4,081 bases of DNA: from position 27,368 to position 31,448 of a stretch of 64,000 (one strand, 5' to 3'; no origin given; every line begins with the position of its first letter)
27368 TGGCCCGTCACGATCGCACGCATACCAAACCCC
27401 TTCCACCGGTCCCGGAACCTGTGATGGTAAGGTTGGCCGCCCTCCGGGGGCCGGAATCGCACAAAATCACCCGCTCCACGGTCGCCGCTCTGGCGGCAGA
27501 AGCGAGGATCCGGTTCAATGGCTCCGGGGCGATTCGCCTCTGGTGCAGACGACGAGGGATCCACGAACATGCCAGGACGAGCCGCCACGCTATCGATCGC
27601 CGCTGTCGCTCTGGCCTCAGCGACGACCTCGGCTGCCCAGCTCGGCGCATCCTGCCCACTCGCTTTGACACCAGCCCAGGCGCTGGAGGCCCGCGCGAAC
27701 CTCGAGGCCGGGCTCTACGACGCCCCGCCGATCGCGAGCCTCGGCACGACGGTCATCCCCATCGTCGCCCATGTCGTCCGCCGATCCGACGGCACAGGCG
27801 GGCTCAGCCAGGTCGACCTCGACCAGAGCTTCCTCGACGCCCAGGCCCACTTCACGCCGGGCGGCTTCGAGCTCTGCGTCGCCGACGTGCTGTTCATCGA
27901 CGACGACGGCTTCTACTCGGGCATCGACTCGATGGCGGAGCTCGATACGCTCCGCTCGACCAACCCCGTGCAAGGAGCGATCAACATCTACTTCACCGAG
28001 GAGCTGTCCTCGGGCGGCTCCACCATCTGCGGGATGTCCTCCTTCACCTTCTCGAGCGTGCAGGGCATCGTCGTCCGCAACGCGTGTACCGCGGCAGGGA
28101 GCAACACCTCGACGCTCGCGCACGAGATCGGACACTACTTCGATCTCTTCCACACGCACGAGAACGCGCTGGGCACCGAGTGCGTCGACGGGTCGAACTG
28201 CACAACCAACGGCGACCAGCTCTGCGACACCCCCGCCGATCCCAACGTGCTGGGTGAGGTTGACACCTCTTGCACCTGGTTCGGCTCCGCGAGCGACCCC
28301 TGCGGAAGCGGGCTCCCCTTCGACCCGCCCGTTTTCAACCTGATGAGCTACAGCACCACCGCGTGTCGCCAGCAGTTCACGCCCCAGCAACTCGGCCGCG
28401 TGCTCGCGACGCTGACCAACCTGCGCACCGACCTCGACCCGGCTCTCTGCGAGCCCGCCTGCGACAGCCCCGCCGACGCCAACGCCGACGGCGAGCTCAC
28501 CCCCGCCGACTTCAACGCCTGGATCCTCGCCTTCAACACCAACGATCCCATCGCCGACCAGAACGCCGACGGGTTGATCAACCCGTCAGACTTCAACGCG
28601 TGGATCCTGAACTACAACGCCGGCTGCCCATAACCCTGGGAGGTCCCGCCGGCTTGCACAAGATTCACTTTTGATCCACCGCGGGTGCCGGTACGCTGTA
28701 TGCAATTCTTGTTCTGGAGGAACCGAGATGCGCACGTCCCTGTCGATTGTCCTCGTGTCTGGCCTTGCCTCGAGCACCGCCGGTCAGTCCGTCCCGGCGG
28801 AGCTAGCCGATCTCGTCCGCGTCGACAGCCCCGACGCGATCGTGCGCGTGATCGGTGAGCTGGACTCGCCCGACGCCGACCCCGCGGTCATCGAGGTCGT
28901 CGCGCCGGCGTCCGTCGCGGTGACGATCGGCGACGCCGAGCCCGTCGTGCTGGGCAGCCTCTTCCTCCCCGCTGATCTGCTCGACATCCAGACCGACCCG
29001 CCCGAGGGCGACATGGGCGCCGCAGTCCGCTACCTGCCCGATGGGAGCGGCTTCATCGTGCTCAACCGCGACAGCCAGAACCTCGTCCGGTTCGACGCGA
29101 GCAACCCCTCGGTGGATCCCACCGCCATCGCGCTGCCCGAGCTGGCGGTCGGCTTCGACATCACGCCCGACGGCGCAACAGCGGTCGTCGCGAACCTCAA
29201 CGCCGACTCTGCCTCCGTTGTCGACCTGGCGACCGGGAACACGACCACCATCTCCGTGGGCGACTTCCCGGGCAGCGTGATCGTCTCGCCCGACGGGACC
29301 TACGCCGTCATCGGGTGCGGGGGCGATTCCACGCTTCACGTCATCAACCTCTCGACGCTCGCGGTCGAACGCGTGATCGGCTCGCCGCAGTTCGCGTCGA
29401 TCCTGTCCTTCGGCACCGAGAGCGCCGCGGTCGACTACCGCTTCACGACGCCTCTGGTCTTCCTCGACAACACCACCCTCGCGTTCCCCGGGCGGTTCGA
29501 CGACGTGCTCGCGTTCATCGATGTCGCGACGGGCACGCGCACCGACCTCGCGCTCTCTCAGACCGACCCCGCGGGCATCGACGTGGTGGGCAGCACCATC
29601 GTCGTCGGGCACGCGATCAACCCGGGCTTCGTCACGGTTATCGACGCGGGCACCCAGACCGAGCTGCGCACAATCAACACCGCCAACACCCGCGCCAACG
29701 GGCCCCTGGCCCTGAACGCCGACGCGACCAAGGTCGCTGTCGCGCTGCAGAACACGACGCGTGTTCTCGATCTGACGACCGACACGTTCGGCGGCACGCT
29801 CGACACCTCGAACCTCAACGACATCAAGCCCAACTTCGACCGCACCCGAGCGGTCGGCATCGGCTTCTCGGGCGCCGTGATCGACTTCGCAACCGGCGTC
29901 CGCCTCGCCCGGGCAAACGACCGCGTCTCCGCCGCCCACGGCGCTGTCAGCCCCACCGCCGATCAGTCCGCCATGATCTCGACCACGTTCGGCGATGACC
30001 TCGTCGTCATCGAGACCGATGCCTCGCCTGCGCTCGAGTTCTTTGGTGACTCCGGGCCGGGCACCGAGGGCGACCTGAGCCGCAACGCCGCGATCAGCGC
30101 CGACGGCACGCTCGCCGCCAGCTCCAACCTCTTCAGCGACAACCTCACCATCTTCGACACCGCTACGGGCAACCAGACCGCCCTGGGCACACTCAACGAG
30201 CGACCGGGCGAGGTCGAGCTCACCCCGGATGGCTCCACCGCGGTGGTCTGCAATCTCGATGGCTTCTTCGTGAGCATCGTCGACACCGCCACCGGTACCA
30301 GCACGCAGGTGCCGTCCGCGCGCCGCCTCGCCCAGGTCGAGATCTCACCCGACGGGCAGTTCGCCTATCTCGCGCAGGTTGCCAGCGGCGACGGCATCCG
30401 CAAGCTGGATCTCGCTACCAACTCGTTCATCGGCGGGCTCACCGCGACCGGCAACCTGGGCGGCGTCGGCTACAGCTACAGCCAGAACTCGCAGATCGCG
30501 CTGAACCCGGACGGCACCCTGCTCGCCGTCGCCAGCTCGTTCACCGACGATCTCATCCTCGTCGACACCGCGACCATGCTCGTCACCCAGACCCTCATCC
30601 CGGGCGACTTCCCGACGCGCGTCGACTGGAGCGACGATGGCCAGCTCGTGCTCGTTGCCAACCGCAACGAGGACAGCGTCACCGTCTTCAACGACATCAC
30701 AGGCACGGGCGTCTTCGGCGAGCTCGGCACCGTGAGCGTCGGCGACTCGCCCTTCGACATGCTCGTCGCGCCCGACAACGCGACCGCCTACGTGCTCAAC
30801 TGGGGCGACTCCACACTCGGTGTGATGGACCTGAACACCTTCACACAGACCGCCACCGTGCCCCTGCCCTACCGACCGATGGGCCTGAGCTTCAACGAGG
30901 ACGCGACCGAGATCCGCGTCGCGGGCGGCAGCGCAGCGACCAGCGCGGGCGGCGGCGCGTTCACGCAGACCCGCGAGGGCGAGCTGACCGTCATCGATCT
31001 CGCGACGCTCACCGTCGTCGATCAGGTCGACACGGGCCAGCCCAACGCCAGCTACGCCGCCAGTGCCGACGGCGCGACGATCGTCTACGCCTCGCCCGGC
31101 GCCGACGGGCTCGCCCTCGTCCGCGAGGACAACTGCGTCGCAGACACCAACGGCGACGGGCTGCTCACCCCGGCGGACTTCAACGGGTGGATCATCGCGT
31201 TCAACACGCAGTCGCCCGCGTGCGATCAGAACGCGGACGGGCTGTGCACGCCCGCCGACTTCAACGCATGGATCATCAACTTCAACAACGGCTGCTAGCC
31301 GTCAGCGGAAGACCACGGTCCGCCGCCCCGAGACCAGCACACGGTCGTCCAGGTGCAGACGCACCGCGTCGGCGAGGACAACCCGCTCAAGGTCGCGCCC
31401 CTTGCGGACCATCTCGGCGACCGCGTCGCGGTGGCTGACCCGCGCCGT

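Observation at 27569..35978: A shared ~55-aa C-terminal double EF-hand/dockerin-like tail ending in GC(P) on five otherwise unrelated secreted proteins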

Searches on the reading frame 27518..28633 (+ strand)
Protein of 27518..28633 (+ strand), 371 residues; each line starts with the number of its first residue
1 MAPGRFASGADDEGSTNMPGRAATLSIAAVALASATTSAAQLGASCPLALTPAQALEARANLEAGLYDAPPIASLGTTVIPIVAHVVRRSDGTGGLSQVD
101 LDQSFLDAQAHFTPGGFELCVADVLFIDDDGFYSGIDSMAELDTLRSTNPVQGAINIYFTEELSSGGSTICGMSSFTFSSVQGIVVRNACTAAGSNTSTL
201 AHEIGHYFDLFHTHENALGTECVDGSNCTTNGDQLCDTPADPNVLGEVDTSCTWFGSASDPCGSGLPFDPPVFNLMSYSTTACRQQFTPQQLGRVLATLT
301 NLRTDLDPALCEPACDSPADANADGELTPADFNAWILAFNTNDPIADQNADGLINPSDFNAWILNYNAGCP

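Call 3: search_protein_families(library=ncbifam, proteins=[window:27518-28633:+], max_evalue=0.01)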
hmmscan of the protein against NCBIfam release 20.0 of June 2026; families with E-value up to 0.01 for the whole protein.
window:27518-28633:+ (371 aa): 2 families
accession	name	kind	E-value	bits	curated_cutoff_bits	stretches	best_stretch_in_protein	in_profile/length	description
NF041540.1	dockerin_GC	domain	8.1e-10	39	29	1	318-370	2-67/67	GC-type dockerin domain-anchored protein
TIGR03952.1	metzin_BF0631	equivalog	4.4e-06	25.9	208.1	1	197-227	233-263/351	zinc-dependent metalloproteinase lipoprotein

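Call 4: search_protein_families(library=pfam, proteins=[window:27518-28633:+], max_evalue=0.01)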
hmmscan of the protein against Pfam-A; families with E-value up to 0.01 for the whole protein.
window:27518-28633:+ (371 aa): 3 families
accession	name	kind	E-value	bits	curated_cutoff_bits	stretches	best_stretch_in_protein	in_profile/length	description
PF05572.19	Peptidase_M43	-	3.1e-08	34.1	23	1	156-298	19-150/152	Pregnancy-associated plasma protein-A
PF13688.12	Reprolysin_5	-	3.6e-05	24.5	27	1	168-230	113-171/196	Metallo-peptidase family M12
PF13583.11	Reprolysin_4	-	6.1e-05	23.2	22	1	170-232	113-169/203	Metallo-peptidase family M12B Reprolysin-like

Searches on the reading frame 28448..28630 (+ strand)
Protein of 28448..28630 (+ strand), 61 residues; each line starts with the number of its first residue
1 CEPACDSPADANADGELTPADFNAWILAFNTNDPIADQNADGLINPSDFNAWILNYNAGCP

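Call 33: search_protein_families(library=pfam, proteins=[window:28448-28630:+], max_evalue=10)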
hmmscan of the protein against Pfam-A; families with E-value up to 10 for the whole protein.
window:28448-28630:+ (61 aa): 4 families
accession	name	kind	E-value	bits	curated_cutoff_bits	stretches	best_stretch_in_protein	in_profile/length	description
PF13202.12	EF-hand_5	-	0.0003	20.6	25.9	2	36-51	8-23/25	EF hand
PF00036.39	EF-hand_1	-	0.0005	19.9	25.4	2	36-52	9-25/29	EF hand domain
PF00404.24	Dockerin_1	-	0.0054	17.3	22.9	1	9-50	2-50/57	Dockerin type I domain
PF13405.12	EF-hand_6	-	0.018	15.2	25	1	36-53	9-26/30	EF-hand domain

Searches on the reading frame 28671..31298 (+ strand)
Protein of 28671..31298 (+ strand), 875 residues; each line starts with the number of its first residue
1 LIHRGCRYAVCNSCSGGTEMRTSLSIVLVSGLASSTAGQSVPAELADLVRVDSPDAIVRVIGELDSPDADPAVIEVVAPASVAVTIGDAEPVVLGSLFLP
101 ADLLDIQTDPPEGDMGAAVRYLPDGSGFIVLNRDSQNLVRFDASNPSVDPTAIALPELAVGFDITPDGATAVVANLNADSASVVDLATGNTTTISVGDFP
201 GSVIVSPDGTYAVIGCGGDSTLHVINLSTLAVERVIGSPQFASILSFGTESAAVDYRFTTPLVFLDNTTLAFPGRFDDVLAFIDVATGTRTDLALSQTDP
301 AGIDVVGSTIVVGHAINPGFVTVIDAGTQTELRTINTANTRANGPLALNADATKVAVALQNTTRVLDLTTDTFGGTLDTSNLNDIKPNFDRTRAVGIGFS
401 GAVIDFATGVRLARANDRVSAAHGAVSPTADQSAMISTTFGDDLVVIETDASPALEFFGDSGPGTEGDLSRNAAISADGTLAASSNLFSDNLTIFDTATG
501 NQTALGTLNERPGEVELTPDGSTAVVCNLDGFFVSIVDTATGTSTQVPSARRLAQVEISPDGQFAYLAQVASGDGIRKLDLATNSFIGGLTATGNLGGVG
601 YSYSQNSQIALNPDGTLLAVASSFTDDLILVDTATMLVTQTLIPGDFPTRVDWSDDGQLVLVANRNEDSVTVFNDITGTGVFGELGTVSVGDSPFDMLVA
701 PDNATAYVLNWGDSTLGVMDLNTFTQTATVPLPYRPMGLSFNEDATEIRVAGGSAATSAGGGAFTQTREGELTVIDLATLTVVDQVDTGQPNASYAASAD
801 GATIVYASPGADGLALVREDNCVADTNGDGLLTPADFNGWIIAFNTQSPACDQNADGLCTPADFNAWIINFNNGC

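Call 3: search_protein_families(library=ncbifam, proteins=[window:28671-31298:+], max_evalue=0.01)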
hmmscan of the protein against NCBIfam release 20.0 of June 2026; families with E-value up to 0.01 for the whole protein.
window:28671-31298:+ (875 aa): 8 families
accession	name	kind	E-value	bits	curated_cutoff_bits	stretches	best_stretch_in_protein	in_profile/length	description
TIGR03866.1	PQQ_ABC_repeats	subfamily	2.2e-27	96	287.3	3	623-745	18-136/310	PQQ-dependent catabolism-associated beta-propeller protein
NF052340.1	hydrazine_beta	equivalog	1.1e-26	93.8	560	3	119-233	38-154/372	hydrazine synthase subunit beta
TIGR02276.1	beta_rpt_yvtn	repeat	1.3e-21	76.2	27.85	1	701-742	1-42/42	beta-propeller repeat protein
NF052342.1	hydrazine_BC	exception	4e-17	61.6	1250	3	123-290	48-206/690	hydrazine synthase subunit beta-gamma fusion subunit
NF052460.1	L-NosZ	equivalog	4.9e-12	45.1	700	1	534-788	67-311/480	clade III lactonase-type nitrous-oxide reductase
NF041540.1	dockerin_GC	domain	5.3e-08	33.1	29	1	822-875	1-67/67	GC-type dockerin domain-anchored protein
NF052280.1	7_blade_YncE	equivalog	0.00024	20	400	0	765-804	274-313/338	7-bladed beta-propeller protein YncE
NF038015.2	AztD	exception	0.0051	15.6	400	0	766-807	3-43/356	zinc metallochaperone AztD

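Call 4: search_protein_families(library=pfam, proteins=[window:28671-31298:+], max_evalue=0.01)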
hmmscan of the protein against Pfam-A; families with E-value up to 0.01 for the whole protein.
window:28671-31298:+ (875 aa): 8 families
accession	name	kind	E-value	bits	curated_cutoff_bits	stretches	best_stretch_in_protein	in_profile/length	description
PF10282.15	Lactonase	-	4e-15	56.3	21.7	1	604-694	244-339/344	Lactonase, 7-bladed beta-propeller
PF25174.1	Beta-prop_THOC3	-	1.4e-12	47.7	305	1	474-568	95-187/272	THOC3 beta-propeller domain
PF21783.3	YNCE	-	2.2e-05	24.4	27.1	1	486-790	46-326/339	YNCE-like beta-propeller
PF02239.22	Cytochrom_D1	-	2.7e-05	23.3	25.5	0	757-805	44-92/368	Cytochrome D1 heme domain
PF23414.1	Beta-prop_EML_2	-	3.7e-05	23.7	90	0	605-666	83-145/266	Echinoderm microtubule-associated protein second beta-propeller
PF16819.11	DUF5074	-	0.00011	21.8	27.2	0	570-666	113-202/353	Domain of unknown function (DUF5074)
PF13415.12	Kelch_3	-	0.00081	19.9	22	0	761-796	8-43/48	Galactose oxidase, central domain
PF00400.38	WD40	-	0.0059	17.6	27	0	202-225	16-38/39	WD domain, G-beta repeat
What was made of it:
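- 28728..31298 (+): YVTN/lactonase-type beta-propeller protein gene. The signal peptide covers about 28728-28784 (..STAG|Q). The gene carries the tail. TIGR02276 scores 76 bits, the Lactonase family matches, and NF041540 scores 33 bits (calls 3, 4).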
